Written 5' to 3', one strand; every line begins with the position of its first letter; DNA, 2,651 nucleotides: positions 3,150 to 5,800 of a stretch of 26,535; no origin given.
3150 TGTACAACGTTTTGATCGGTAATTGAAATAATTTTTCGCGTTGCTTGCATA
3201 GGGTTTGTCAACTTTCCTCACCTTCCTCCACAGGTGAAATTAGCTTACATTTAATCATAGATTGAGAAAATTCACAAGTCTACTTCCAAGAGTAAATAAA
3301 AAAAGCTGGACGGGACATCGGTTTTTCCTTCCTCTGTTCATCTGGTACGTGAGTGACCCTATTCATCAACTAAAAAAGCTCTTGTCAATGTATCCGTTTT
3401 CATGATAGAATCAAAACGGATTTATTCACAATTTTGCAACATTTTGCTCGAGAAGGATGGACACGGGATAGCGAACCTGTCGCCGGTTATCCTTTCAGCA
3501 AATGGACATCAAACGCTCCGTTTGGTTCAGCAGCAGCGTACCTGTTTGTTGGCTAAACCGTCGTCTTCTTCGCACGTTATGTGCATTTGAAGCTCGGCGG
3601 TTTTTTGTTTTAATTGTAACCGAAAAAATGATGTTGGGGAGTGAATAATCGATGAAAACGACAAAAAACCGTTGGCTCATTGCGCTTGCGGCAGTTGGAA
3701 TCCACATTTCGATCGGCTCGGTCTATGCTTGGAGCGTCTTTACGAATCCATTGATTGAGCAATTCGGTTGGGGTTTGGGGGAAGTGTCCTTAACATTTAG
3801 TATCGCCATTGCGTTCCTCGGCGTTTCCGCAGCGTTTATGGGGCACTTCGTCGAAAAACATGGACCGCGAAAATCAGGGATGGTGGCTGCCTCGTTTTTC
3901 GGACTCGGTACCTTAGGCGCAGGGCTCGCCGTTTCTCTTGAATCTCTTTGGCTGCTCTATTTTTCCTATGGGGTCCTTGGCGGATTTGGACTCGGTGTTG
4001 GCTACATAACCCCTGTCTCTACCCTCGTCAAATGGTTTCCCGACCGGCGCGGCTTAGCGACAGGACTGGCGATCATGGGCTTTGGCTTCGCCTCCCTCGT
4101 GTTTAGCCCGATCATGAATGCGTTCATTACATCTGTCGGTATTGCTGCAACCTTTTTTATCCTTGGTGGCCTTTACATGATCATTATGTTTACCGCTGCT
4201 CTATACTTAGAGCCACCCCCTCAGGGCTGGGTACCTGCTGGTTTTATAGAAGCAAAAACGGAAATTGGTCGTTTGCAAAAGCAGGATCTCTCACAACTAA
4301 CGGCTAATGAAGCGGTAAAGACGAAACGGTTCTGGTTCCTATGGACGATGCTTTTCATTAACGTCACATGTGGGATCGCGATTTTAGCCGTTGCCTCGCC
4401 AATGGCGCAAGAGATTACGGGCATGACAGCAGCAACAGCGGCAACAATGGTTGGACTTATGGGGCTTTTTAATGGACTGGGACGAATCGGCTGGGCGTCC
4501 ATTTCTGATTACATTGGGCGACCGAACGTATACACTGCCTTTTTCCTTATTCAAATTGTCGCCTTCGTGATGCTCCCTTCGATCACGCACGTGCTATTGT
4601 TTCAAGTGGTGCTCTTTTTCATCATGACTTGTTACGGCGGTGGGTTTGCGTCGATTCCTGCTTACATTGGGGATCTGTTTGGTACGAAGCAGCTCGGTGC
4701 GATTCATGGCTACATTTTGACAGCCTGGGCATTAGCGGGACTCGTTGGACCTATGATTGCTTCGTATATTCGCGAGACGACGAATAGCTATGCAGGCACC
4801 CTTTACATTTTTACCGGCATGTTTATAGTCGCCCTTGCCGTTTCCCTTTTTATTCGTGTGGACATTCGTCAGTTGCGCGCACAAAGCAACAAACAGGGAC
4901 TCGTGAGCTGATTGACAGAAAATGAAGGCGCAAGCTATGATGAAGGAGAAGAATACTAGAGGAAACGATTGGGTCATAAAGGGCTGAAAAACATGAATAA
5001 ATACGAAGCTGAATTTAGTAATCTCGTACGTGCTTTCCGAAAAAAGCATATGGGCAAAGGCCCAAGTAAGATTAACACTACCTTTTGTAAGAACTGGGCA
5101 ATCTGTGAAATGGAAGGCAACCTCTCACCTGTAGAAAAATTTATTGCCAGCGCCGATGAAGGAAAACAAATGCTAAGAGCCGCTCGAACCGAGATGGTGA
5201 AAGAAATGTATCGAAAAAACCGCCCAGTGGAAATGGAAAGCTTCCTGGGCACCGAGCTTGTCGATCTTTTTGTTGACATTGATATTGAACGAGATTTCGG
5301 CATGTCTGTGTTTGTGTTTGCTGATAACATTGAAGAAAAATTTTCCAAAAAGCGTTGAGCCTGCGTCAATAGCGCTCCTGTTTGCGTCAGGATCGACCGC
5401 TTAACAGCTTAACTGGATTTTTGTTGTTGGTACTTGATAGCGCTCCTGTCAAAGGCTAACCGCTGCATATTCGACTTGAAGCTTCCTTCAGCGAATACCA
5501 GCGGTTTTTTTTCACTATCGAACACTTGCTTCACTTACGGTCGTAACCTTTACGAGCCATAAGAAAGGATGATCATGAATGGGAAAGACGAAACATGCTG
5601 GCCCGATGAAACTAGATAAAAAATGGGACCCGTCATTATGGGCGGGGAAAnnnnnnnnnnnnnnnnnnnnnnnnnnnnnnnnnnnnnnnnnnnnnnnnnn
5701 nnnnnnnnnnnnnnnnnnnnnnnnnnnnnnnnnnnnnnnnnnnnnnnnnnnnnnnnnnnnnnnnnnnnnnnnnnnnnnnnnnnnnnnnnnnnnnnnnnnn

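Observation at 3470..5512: Two leaders share one architecture: paired AGCG-NN-CCTGT boxes, then GGCTAA, then a terminator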

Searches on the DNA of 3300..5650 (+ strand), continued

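Call 102: search_with_rna_model(model_id=R1, source=L111, max_evalue=10, filters=off, show_alignments=2)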
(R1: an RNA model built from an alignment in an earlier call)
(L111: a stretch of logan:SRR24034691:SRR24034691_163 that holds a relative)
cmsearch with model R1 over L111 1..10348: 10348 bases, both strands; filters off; matches with E-value up to 10: 18.
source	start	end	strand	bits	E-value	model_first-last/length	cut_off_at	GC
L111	1182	1205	+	9.6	0.86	1-63/63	no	0.21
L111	8960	9029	+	8.7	1.5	1-63/63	no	0.31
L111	5961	5993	+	8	2.4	1-63/63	no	0.36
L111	673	712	-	8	2.4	1-63/63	no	0.22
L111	7499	7530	-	7.5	3.2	1-63/63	no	0.16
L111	4760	4815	+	7.3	3.7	1-63/63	no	0.27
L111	5631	5681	+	7.1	4.3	1-63/63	no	0.27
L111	8368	8407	-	7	4.5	1-63/63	no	0.38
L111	7957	7991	-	6.7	5.6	1-63/63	no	0.31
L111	6775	6814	-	6.6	5.9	1-63/63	no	0.32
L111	8311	8337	+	6.5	6.2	1-63/63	no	0.26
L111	7351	7383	+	6.3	7.3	1-63/63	no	0.24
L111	7612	7632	-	6.1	8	1-63/63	no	0.33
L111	5932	5976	-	6.1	8.3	1-63/63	no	0.31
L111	8476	8509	-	6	8.6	1-63/63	no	0.32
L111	1145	1192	-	6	8.8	1-63/63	no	0.31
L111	401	425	+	5.8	9.9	1-63/63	no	0.24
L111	6084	6157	-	5.8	9.9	1-63/63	no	0.3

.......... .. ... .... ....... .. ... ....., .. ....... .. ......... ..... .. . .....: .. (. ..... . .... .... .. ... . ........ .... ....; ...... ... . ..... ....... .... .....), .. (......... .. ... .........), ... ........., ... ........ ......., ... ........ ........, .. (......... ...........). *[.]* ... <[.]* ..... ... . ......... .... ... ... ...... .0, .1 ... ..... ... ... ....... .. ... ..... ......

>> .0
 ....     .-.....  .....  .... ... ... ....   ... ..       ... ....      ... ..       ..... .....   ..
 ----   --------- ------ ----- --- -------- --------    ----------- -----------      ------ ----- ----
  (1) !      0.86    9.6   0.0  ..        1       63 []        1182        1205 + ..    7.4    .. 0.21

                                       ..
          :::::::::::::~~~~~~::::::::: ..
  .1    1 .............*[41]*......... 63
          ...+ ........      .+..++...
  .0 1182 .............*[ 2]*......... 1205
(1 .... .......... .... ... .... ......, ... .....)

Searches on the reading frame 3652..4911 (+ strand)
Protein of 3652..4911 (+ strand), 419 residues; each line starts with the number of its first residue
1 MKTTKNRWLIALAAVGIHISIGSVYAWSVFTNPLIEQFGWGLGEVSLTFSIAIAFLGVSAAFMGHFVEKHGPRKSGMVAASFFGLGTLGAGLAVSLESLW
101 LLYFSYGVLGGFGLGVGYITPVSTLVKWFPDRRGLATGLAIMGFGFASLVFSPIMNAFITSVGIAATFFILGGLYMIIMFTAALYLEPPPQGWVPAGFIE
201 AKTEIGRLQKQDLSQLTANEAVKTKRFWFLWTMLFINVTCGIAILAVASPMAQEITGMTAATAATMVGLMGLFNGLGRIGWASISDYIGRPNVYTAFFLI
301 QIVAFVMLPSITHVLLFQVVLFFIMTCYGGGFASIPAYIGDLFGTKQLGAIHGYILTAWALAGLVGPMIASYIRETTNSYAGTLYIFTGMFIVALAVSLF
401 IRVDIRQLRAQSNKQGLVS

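Call 5: search_protein_families(library=pfam, proteins=[window:3652-4911:+])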
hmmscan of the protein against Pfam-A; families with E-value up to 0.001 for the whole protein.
window:3652-4911:+ (419 aa): 1 family
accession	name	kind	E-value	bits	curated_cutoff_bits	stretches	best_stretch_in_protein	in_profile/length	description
PF07690.21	MFS_1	-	2.2e-48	165.4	33.4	2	21-367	10-347/347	Major Facilitator Superfamily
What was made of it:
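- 3652..4911 (+): MFS monocarboxylate / oxalate-formate-family transporter gene. Pfam MFS_1 (call 5).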

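Call 87: search_protein_families(library=ncbifam, proteins=[window:3652-4911:+])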
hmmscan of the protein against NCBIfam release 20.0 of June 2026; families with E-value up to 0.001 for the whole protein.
window:3652-4911:+ (419 aa): 11 families
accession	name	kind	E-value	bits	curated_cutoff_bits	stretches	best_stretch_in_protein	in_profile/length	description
NF049980.1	SfMCT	equivalog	4.6e-140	466.6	320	1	7-390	1-378/378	L-lactate MFS transporter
TIGR00890.1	2A0111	subfamily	7.5e-65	219.3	374.85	1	7-396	2-376/377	oxalate/formate antiport family MFS transporter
TIGR04259.1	oxa_formateAnti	equivalog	1.4e-51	175.6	335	1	7-408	1-398/405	oxalate/formate MFS antiporter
TIGR00892.1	2A0113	subfamily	3.8e-14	52.3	586.1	1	8-414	18-432/455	monocarboxylate transporter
NF038246.1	bile_salt_MFS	equivalog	6.1e-14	51.7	400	1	29-405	27-407/408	conjugated bile salt MFS transporter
TIGR00893.1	2A0114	subfamily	9.7e-12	44.5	395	1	46-398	32-395/399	D-galactonate transporter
TIGR00886.1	2A0108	subfamily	2.8e-09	36.6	311.7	1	14-355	7-360/368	NarK family nitrate/nitrite MFS transporter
TIGR00881.1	2A0104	subfamily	0.00014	21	407.75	0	29-191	16-176/379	phosphoglycerate transporter protein PgtP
TIGR00880.1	2_A_01_02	superfamily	0.00033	20.8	131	0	275-400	8-136/141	multidrug resistance protein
TIGR00891.1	2A0112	subfamily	0.00041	19.5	552.9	1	29-387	33-401/405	sialate:H+ symport family MFS transporter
NF053813.1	MFS_TcaB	equivalog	0.00082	18.2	475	0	256-405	36-183/396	putative multidrug effflux MFS transporter TcaB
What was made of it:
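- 3652..4911 (+): NCBIfam NF049980 SfMCT at 467 bits (cut-off 320) and the TIGR00890 OFA family below its cut-off (call 87).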
